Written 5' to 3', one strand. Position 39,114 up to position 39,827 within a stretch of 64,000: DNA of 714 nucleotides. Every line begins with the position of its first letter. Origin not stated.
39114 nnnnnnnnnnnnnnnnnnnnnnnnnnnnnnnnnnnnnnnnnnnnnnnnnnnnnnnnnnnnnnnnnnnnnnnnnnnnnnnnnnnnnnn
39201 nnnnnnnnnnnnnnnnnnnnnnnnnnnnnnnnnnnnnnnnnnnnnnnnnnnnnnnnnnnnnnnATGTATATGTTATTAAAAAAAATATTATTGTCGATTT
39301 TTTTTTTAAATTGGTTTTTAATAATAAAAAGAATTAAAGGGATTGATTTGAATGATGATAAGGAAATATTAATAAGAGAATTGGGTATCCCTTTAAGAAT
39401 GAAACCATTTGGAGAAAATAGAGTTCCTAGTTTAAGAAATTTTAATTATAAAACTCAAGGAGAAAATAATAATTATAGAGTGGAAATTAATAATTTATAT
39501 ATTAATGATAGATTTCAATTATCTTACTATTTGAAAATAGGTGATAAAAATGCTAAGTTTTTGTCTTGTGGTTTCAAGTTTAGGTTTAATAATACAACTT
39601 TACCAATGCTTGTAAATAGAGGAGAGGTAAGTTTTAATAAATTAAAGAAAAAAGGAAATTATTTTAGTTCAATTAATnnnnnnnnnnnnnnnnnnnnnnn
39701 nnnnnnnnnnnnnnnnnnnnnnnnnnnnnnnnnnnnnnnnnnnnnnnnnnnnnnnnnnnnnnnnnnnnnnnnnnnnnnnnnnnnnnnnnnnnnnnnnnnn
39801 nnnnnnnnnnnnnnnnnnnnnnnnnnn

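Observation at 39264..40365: Unannotated 85-nt intron joins the 138-aa and 213-aa ORFs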

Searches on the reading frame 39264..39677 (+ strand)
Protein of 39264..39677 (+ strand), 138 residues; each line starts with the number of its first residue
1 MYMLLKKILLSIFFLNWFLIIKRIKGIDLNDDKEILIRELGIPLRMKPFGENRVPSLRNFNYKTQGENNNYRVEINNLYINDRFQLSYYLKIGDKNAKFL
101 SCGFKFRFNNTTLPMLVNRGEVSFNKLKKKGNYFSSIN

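Call 8: list_cluster_members(proteins=[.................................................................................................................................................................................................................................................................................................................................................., P0003, P0005, window:39264-39677:+])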
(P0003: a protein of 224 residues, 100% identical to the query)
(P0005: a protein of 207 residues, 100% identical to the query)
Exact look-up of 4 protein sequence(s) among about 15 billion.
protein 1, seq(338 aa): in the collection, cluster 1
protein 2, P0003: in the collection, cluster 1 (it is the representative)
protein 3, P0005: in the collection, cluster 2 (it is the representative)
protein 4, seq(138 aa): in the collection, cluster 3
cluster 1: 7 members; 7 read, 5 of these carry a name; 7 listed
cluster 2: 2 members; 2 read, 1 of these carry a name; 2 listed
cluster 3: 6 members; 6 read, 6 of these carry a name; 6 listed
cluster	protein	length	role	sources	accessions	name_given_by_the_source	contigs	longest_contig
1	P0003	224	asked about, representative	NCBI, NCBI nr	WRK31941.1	Uncharacterized protein cpbgf_4003510 [Cryptosporidium parvum]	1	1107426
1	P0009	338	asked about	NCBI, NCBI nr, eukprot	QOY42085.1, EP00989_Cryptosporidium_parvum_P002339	Uncharacterized protein CPATCC_0019080 [Cryptosporidium parvum] | QOY42085.1 hypothetical protein CPATCC_001688 [Cryptosporidium parvum]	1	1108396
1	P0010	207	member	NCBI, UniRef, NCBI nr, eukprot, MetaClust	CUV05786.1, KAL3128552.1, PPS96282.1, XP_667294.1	unnamed protein product [Cryptosporidium hominis] | Uncharacterized protein n=1 Tax=Cryptosporidium hominis TaxID=237895 ... | hypothetical protein [Cryptosporidium hominis TU502]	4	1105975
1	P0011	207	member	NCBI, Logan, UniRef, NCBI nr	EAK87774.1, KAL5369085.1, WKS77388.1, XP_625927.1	hypothetical protein [Cryptosporidium parvum Iowa II] | Uncharacterized protein n=2 Tax=Cryptosporidium parvum TaxID=5807 RepID=Q5CQS5_CRYPI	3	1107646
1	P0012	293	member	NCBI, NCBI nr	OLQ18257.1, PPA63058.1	hypothetical protein ChUKH1_11040 [Cryptosporidium hominis] | hypothetical protein ChTU502y2012_408g0200 [Cryptosporidium hominis]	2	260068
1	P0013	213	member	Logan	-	-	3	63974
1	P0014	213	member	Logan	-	-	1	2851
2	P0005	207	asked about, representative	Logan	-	-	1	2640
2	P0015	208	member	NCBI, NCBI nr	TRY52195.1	Uncharacterized protein CTYZ_00002117 [Cryptosporidium tyzzeri]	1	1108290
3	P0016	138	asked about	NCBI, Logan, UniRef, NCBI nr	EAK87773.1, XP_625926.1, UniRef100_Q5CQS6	hypothetical protein [Cryptosporidium parvum Iowa II] | Uncharacterized protein n=1 Tax=Cryptosporidium parvum (strain Iowa II) TaxID=353152 ...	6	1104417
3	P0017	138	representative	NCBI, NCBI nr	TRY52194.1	Uncharacterized protein CTYZ_00002116 [Cryptosporidium tyzzeri]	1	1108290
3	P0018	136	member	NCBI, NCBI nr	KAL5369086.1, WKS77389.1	hypothetical protein CPHLJ_4g3500 [Cryptosporidium parvum] | hypothetical protein CPCDC_4g3500 [Cryptosporidium sp. 43IA8]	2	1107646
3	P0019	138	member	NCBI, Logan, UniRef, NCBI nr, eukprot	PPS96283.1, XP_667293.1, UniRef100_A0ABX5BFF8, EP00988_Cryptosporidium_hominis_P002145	Uncharacterized protein GY17_00001826 [Cryptosporidium hominis] | Uncharacterized protein n=1 Tax=Cryptosporidium hominis TaxID=237895 ... | hypothetical protein [Cryptosporidium hominis TU502]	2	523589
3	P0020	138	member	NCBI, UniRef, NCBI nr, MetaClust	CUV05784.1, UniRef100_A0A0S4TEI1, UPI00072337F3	unnamed protein product [Cryptosporidium hominis] | Uncharacterized protein n=1 Tax=Cryptosporidium hominis TaxID=237895 ... | status=active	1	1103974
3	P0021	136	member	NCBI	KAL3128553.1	hypothetical protein CHM_4g3500 [Cryptosporidium hominis]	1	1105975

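Call 34: predict_structure(alignment_id=A1)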
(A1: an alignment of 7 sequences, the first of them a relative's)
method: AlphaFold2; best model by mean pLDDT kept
length: 338 residues; sequences in the alignment: 7
mean_pLDDT: 34.3   pTM: 0.30
mean pLDDT of the five models: 34.3, 31.7, 31.6, 31.0, 28.5
residues with pLDDT >= 90: 0; 70-90: 9; 50-70: 24; < 50: 305
segments of 3 or more residues with pLDDT < 50: 18-225, 228-252, 271-338
pLDDT, mean of each block of 10 residues (from residue 1): 71 58 28 22 22 22 23 24 30 30 31 23 25 27 35 28 32 33 32 34 38 33 47 39 28 52 53 39 39 39 31 31 36 30
secondary structure, 60 per line:
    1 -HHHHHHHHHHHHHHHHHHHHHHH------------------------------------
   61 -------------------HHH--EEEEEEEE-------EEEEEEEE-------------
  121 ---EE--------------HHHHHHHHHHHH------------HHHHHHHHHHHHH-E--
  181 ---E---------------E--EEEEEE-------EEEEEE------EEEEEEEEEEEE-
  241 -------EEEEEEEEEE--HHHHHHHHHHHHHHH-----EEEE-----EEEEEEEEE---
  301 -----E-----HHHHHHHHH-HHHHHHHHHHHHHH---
elements in order: H2-24 E85-92 E100-107 H140-151 H164-176 E203-208 E216-221 E228-239 E248-257 H260-274 E280-283 E289-297 H312-320 H322-335

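Call 35: search_protein_representatives(alignment_id=A1)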
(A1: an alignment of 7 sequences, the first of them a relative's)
Query: 7 sequences, 318 profile positions. Proteins with E-value up to 0.001 (for the whole library): 10; up to 1e-10: 8; up to 1e-30: 7. The best 10 are listed.
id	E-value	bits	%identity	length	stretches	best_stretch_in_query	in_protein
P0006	1.7e-163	559.3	-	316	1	1-318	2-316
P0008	1.0e-101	356.3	-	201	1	122-318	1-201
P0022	1.9e-91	322.6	-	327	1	13-311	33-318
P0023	7.4e-67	241.8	-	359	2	13-201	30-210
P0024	1.2e-42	162.2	-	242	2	194-317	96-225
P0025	5.2e-36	140.4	-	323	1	78-314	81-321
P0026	5.7e-34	133.7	-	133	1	1-103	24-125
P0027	3.1e-29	118.2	-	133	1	11-104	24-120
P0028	8.7e-05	37.8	-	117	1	14-103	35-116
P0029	2.6e-04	36.3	-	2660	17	237-261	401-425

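Call 37: list_cluster_members(proteins=[P0022, P0023, P0024, P0025, P0028])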
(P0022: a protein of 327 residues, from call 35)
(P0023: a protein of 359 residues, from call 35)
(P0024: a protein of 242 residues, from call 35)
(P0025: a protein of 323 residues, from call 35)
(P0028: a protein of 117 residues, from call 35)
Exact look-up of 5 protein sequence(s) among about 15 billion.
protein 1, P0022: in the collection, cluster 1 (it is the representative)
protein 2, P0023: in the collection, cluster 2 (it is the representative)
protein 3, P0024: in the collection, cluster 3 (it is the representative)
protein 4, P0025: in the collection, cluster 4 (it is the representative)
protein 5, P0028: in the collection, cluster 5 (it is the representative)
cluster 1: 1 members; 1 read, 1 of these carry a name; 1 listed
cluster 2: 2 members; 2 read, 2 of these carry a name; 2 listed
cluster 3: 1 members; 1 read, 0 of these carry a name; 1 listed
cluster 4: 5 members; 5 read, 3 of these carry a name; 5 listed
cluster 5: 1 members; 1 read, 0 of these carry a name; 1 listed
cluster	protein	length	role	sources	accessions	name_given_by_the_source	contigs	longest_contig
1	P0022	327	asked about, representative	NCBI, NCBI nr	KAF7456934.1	hypothetical protein HWI79_2512 [Cryptosporidium felis]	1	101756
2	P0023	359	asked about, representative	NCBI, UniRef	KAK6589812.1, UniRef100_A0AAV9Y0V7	hypothetical protein RS030_192923 [Cryptosporidium xiaoi] | Uncharacterized protein n=1 Tax=Cryptosporidium xiaoi TaxID=659607 RepID=A0AAV9Y0V7_9CRYT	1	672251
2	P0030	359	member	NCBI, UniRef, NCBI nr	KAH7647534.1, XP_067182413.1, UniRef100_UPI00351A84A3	hypothetical protein FG379_000617 [Cryptosporidium bovis] | uncharacterized protein n=1 Tax=Cryptosporidium bovis TaxID=310047 RepID=UPI00351A84A3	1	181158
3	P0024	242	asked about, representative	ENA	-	-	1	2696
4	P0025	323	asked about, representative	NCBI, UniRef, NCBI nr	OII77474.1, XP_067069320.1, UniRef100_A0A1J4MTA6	hypothetical protein cand_016340 [Cryptosporidium andersoni] | Uncharacterized protein n=1 Tax=Cryptosporidium andersoni TaxID=117008 ...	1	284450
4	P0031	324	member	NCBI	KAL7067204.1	hypothetical protein ACR3K2_23050 [Cryptosporidium serpentis]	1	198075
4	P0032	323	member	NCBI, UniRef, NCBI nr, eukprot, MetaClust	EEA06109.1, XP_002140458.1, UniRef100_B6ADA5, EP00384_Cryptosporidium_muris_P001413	uncharacterized protein CMU_018660 [Cryptosporidium muris RN66] | Uncharacterized protein n=1 Tax=Cryptosporidium muris (strain RN66) TaxID=441375 ... | XP_002140458.1 hypothetical protein [Cryptosporidium muris RN66]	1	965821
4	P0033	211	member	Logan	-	-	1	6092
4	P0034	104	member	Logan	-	-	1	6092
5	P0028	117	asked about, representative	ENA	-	-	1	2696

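Call 38: find_encoding_contigs(protein=P0025, flank=1500, max_places=1)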
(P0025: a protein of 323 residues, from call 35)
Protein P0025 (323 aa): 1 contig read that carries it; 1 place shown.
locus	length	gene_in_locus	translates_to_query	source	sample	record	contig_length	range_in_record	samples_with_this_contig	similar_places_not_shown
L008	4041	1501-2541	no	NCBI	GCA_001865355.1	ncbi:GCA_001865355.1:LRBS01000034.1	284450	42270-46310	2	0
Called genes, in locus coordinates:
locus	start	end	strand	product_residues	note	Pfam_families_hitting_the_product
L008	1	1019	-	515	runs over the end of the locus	-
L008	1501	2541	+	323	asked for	-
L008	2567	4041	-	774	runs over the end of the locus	-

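Call 39: find_encoding_contigs(protein=P0023, flank=1500, max_places=1)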
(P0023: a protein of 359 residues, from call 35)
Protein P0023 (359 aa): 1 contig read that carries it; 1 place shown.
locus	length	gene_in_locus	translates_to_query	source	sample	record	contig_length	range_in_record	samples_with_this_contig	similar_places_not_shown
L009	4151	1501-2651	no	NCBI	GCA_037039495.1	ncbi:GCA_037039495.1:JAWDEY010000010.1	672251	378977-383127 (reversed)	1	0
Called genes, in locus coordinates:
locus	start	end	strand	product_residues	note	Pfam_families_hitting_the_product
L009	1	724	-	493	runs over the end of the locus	-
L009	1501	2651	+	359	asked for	-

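Call 40: find_encoding_contigs(protein=P0022, flank=1500, max_places=1)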
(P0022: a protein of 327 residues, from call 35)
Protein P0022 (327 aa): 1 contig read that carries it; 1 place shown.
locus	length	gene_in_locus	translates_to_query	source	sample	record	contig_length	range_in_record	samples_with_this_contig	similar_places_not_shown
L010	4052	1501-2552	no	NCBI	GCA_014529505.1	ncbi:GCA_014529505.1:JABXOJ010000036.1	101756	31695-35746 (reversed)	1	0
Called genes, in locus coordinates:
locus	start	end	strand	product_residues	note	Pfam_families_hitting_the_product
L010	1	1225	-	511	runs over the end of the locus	-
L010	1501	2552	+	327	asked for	-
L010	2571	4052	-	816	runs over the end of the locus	-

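Call 46: search_solved_structures(query=A2, max_evalue=1)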
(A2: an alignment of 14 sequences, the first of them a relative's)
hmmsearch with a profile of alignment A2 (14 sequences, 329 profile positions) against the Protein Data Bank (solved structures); distinct sequences matched with E-value up to 1: 0.

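Call 52: predict_structure(alignment_id=A2)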
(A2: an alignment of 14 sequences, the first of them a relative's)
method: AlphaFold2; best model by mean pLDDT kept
length: 338 residues; sequences in the alignment: 14
mean_pLDDT: 66.7   pTM: 0.61
mean pLDDT of the five models: 66.7, 63.6, 63.2, 56.3, 52.2
residues with pLDDT >= 90: 7; 70-90: 175; 50-70: 85; < 50: 71
segments of 3 or more residues with pLDDT < 50: 24-68, 78-82, 318-324, 333-338
pLDDT, mean of each block of 10 residues (from residue 1): 83 80 46 32 25 30 42 62 72 61 76 76 81 67 81 64 81 66 57 57 82 81 86 74 76 86 83 82 68 78 81 50 50 48
secondary structure, 60 per line:
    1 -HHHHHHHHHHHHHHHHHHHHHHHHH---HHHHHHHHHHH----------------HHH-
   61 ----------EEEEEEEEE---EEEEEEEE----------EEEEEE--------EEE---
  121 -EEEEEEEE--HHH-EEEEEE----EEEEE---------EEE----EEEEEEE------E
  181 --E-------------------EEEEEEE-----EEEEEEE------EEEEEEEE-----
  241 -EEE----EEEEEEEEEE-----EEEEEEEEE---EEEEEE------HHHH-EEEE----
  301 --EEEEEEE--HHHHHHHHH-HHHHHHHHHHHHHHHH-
elements in order: H2-26 H30-40 E71-79 E83-90 E101-106 E115-117 E122-129 E136-141 E146-150 E160-162 E167-173 E203-209 E215-221 E228-235 E242-244 E249-258 E264-272 E276-281 H288-291 E293-296 E303-309 H312-320 H322-337

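Call 65: fold_search(model_id=the predicted structure, library=pdb)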
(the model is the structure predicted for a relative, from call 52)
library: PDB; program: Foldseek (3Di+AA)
matches with E <= 10: 638; with E <= 0.001: 0
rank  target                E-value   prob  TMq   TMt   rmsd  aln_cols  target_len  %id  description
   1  1e2z_A                2.2e-02  0.08  0.09  0.12  24.5       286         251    8  Q158L mutant of cytochrome f from Chlamydomonas reinhardtii (released 2000-08-04)
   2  1w0o                  3.0e-02  0.05  0.08  0.04  30.5       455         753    7  Vibrio cholerae sialidase (released 2004-07-08)
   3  6voa_C                3.6e-02  0.11  0.11  0.07  21.9       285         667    9  Cryo-EM structure of the BBSome-ARL6 complex (released 2020-06-24)
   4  4o8q_A                4.6e-02  0.12  0.10  0.13  17.8       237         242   11  Crystal structure of bovine MHD domain of the COPI delta subunit at 2.15 A resolution (released 2015-01-07)
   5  1e2v_A                5.4e-02  0.07  0.09  0.12  24.4       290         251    7  N153Q mutant of cytochrome f from Chlamydomonas reinhardtii (released 2000-08-04)
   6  6vnw_C                5.7e-02  0.09  0.11  0.07  22.1       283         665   10  Cryo-EM structure of apo-BBSome (released 2020-07-01)
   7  5csa_B                7.5e-02  0.23  0.15  0.07  18.6       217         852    5  Crystal structure of domains BT-BCCP-AC1-AC5 of yeast acetyl-CoA carboxylase (released 2015-10-28)
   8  3up1_B                7.9e-02  0.11  0.10  0.14  17.8       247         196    7  Crystal structure of the unliganded human interleukin-7 receptor extracellular domain (released 2012-02-08)
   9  6eks                  8.3e-02  0.03  0.08  0.04  29.9       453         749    8  Vibrio cholerae neuraminidase complexed with oseltamivir carboxylate (released 2017-11-29)
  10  6eku                  8.3e-02  0.03  0.07  0.04  29.5       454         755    7  Vibrio cholerae neuraminidase complexed with zanamivir (released 2017-11-29)
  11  3ab9                  8.7e-02  0.72  0.18  0.37   8.4       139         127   10  Crystal Structure of lipoylated E. coli H-protein (reduced form) (released 2010-04-07)
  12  3bg3_A                9.7e-02  0.54  0.15  0.08  20.0       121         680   13  Crystal Structure of Human Pyruvate Carboxylase (missing the biotin carboxylase domain at the N-terminus) (released 2008-02-26)
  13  1cfm_A                1.0e-01  0.06  0.09  0.12  23.9       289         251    8  CYTOCHROME F FROM CHLAMYDOMONAS REINHARDTII (released 1999-04-27)
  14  1qwr_A                1.1e-01  0.02  0.08  0.08  19.6       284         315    8  Crystal Structure Analysis of the Mannose 6-Phosphate Isomerase from Bacillus subtilis (released 2004-03-02)
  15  4o8q_B                1.3e-01  0.08  0.11  0.14  17.9       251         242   11  Crystal structure of bovine MHD domain of the COPI delta subunit at 2.15 A resolution (released 2015-01-07)
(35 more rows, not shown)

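Call 67: search_protein_families(library=pfam, alignment_id=A2, max_evalue=1)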
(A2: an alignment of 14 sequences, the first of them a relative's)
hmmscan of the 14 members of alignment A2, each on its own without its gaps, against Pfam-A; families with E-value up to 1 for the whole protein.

A. member 1, P0009 (338 aa): 0 families

B. families by the number of members that match (of 14 scanned): 5 families
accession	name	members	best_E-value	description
PF22134.1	DM_Arn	3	0.02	DNA Mimic Protein Arn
PF09732.14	CactinC_cactus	2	0.025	Cactus-binding C-terminus of cactin protein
PF11879.13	DUF3399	1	0.053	Domain of unknown function (DUF3399)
PF04544.17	Herpes_UL20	1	0.089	Herpesvirus egress protein UL20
PF22261.3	GPR128_GAIN_subdom_B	1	0.11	GPR128 GAIN subdomain B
